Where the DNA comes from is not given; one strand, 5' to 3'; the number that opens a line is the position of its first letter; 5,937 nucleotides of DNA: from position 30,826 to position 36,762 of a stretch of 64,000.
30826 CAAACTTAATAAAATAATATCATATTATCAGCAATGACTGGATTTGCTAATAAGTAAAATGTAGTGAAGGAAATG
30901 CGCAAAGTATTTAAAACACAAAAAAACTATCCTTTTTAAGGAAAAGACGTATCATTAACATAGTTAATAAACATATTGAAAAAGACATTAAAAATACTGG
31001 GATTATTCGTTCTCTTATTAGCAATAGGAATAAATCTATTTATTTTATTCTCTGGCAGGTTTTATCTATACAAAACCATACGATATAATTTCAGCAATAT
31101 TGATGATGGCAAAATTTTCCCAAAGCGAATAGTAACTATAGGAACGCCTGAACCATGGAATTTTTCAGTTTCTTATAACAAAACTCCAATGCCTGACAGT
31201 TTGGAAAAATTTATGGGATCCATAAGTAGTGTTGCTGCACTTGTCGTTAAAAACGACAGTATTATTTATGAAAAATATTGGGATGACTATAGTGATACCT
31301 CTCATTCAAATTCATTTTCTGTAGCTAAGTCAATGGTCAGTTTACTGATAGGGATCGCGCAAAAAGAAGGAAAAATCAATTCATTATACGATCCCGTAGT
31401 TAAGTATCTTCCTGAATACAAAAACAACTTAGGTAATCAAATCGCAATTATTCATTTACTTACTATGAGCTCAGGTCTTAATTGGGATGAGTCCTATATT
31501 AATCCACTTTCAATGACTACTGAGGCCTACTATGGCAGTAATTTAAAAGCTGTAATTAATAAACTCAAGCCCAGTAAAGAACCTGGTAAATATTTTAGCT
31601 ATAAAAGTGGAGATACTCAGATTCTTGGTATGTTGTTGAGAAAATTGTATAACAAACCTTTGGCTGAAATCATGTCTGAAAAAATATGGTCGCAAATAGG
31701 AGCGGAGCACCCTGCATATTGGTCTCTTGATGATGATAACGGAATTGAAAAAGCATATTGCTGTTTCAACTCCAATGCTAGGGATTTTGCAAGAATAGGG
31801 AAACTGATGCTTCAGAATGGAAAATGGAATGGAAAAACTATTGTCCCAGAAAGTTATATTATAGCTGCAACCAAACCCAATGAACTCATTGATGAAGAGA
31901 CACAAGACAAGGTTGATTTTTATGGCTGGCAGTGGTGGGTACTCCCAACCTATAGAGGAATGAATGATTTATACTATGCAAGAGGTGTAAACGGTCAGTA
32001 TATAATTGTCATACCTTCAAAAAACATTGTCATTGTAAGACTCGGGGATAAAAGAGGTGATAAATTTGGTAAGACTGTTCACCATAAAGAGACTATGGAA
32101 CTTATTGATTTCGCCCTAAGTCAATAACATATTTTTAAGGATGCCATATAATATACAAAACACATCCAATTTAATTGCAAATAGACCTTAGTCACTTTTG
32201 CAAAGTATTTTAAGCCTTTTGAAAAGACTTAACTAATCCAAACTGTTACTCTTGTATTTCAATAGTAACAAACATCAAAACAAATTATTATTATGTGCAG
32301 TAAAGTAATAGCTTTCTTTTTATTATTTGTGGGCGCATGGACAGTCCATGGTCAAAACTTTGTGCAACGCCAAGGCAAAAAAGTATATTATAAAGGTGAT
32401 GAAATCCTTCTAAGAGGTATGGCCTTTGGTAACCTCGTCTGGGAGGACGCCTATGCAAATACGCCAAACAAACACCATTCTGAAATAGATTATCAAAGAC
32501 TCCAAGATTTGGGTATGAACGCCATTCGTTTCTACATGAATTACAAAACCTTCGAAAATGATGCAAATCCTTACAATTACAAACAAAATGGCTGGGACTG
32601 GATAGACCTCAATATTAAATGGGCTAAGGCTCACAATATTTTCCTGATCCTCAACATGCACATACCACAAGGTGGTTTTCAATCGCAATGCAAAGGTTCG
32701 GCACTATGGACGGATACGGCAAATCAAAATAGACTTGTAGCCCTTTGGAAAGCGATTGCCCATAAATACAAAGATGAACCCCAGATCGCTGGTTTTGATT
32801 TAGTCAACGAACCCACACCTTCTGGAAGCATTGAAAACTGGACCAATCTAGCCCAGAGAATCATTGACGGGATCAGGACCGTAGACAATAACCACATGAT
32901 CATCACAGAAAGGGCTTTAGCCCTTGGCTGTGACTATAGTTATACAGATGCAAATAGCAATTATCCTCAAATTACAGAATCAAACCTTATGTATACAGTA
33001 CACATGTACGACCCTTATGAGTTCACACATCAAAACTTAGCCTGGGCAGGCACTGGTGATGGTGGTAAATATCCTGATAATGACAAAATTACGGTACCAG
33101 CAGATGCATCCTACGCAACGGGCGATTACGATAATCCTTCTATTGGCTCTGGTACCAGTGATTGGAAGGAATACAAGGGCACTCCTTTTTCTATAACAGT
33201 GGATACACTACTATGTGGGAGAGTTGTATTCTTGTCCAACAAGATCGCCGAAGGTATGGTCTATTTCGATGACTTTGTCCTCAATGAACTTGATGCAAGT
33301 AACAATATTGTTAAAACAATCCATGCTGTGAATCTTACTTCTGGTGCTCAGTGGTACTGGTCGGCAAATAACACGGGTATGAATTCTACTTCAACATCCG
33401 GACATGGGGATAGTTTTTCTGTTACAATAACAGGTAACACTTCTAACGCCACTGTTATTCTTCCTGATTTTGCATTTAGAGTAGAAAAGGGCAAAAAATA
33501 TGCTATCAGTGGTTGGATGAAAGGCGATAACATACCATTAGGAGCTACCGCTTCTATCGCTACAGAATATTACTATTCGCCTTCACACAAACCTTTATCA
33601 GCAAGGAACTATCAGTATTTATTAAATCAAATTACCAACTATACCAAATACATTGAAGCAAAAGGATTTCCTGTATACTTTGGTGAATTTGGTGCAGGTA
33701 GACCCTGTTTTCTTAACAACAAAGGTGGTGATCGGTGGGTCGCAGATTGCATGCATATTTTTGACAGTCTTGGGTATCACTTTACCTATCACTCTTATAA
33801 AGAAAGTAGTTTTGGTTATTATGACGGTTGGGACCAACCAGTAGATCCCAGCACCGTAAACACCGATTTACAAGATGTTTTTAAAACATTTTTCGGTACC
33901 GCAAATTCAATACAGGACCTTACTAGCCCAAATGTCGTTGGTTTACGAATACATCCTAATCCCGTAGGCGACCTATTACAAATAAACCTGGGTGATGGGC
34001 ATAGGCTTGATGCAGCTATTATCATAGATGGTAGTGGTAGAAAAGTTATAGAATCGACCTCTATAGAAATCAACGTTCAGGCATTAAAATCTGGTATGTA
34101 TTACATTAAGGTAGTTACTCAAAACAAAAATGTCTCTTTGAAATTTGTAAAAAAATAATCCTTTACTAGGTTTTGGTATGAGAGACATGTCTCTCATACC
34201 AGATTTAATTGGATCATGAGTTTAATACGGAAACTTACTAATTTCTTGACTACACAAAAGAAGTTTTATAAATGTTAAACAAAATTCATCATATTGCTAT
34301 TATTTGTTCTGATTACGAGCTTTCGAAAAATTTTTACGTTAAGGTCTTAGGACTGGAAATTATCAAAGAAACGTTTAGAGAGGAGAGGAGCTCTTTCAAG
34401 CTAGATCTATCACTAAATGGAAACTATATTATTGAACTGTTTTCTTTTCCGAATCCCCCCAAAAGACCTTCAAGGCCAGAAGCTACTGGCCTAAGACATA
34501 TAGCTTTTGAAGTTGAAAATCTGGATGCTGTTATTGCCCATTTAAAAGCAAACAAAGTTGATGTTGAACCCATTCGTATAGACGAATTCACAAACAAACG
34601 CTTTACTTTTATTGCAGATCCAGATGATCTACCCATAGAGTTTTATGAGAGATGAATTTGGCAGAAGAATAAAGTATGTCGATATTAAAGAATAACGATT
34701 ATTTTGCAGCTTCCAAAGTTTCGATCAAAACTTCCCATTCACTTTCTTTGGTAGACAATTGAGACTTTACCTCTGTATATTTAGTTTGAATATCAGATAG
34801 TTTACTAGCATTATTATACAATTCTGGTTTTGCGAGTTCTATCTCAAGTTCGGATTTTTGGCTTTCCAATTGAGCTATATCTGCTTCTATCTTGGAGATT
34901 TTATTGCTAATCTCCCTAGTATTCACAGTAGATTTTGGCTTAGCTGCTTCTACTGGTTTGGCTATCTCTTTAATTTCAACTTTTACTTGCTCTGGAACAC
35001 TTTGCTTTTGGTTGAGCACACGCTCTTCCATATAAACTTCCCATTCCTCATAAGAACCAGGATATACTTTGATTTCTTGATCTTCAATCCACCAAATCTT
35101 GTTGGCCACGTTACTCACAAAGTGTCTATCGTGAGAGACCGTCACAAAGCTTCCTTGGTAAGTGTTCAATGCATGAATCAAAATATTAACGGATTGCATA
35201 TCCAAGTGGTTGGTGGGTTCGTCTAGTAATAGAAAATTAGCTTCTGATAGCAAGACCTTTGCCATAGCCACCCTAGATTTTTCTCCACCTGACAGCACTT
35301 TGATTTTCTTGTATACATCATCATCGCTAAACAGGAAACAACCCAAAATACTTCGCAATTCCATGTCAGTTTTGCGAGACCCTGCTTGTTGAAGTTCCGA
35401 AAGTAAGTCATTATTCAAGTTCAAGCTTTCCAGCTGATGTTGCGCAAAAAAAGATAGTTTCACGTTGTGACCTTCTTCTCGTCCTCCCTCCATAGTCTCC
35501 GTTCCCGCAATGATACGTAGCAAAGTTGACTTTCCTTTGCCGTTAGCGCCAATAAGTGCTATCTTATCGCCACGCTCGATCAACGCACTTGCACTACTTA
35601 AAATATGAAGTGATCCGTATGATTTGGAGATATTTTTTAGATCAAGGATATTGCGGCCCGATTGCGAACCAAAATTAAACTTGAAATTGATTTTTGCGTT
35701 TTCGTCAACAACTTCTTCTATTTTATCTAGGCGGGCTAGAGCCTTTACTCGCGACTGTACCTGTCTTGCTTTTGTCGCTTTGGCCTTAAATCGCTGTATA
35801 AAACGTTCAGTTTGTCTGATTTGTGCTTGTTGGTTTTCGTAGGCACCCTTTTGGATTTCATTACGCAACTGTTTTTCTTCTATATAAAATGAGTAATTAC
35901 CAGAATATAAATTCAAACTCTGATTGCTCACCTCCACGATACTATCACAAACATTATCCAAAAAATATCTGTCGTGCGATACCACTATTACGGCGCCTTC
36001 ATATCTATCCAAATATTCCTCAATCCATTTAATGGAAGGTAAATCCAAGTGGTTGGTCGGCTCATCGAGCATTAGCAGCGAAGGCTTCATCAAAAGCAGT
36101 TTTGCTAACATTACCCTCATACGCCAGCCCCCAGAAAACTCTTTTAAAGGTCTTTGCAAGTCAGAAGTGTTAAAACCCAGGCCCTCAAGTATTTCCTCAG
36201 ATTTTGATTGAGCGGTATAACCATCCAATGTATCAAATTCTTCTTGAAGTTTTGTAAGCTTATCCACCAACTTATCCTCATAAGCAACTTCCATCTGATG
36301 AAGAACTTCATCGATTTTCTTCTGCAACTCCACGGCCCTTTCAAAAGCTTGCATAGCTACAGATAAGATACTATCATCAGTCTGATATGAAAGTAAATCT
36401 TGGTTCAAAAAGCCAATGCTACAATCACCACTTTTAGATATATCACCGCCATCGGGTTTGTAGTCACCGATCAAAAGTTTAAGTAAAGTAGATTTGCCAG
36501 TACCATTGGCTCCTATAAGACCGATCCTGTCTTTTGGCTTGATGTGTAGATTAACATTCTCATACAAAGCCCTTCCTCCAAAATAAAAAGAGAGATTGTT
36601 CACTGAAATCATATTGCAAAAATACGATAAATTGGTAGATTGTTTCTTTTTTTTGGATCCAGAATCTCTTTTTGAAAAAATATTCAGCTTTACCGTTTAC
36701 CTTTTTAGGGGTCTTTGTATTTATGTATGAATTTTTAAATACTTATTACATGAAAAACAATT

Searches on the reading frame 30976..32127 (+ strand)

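Call 51: search_protein_families(library=pfam, proteins=[window:30976-32127:+], max_evalue=0.00001)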
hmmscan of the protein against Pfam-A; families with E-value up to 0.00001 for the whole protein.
window:30976-32127:+ (383 aa): 1 family
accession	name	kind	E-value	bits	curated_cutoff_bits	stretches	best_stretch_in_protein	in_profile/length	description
PF00144.29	Beta-lactamase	-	1.7e-33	116.6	27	1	77-361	6-312/329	Beta-lactamase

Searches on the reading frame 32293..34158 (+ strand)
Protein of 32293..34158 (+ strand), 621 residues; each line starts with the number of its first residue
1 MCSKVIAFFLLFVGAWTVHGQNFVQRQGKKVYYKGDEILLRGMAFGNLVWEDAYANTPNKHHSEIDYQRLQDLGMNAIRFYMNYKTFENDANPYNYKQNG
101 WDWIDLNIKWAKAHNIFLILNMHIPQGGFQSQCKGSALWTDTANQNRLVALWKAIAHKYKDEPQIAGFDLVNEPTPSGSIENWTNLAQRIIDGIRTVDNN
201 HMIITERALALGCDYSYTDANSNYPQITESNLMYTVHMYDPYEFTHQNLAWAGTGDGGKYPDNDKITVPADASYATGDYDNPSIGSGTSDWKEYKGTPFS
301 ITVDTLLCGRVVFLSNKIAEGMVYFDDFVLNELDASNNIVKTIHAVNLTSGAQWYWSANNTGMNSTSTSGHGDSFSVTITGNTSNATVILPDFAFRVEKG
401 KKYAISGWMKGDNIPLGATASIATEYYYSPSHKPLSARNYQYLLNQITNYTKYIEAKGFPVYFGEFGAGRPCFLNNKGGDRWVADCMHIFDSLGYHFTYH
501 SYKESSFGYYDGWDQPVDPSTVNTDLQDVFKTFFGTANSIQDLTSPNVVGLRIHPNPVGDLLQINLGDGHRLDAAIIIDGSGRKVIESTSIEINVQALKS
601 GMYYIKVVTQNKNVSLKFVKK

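Call 52: search_protein_families(library=pfam, proteins=[window:32293-34158:+], max_evalue=0.00001)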
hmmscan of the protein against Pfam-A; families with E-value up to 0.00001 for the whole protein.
window:32293-34158:+ (621 aa): 3 families
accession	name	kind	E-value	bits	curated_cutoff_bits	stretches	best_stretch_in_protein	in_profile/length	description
PF00150.24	Cellulase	-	1.6e-32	113.5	23.5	1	64-249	24-205/272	Cellulase (glycosyl hydrolase family 5)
PF18962.6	Por_Secre_tail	-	1.3e-08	35.4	27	1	553-618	1-73/75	Secretion system C-terminal sorting domain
PF02018.23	CBM_4_9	-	9.3e-07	29.7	25.9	1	355-449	16-105/136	Carbohydrate binding domain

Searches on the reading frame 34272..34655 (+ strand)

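Call 52: search_protein_families(library=pfam, proteins=[window:34272-34655:+], max_evalue=0.00001)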
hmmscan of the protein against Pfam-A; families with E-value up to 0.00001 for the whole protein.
window:34272-34655:+ (127 aa): 2 families
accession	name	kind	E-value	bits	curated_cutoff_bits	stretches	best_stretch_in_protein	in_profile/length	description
PF00903.31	Glyoxalase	-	1.9e-24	86.8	20.6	1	4-124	1-121/121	Glyoxalase/Bleomycin resistance protein/Dioxygenase superfamily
PF13669.12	Glyoxalase_4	-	9e-14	52.1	27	1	6-103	1-100/109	Glyoxalase/Bleomycin resistance protein/Dioxygenase superfamily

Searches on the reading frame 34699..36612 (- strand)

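Call 52: search_protein_families(library=pfam, proteins=[window:34699-36612:-], max_evalue=0.00001)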
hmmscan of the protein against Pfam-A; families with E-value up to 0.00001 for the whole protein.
window:34699-36612:- (637 aa): 6 families
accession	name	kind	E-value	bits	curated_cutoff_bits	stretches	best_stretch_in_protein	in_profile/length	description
PF00005.33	ABC_tran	-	3.5e-47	160.9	25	2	18-187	2-137/137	ABC transporter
PF12848.13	ABC_tran_Xtn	-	3.2e-30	104.5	25.9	1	226-310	1-85/85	ABC transporter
PF16326.10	ABC_tran_CTD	-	2.1e-12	47.5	32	1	571-629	9-67/69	ABC transporter C-terminal domain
PF13304.12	AAA_21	-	8.1e-12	46.2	27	0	31-47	3-19/304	AAA domain, putative AbiEii toxin, Type IV TA system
PF02463.25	SMC_N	-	4e-09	36.7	40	0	431-506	135-208/220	RecF/RecN/SMC N terminal domain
PF13555.12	AAA_29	-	7.1e-08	32.5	27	0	17-44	12-39/61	P-loop containing region of AAA domain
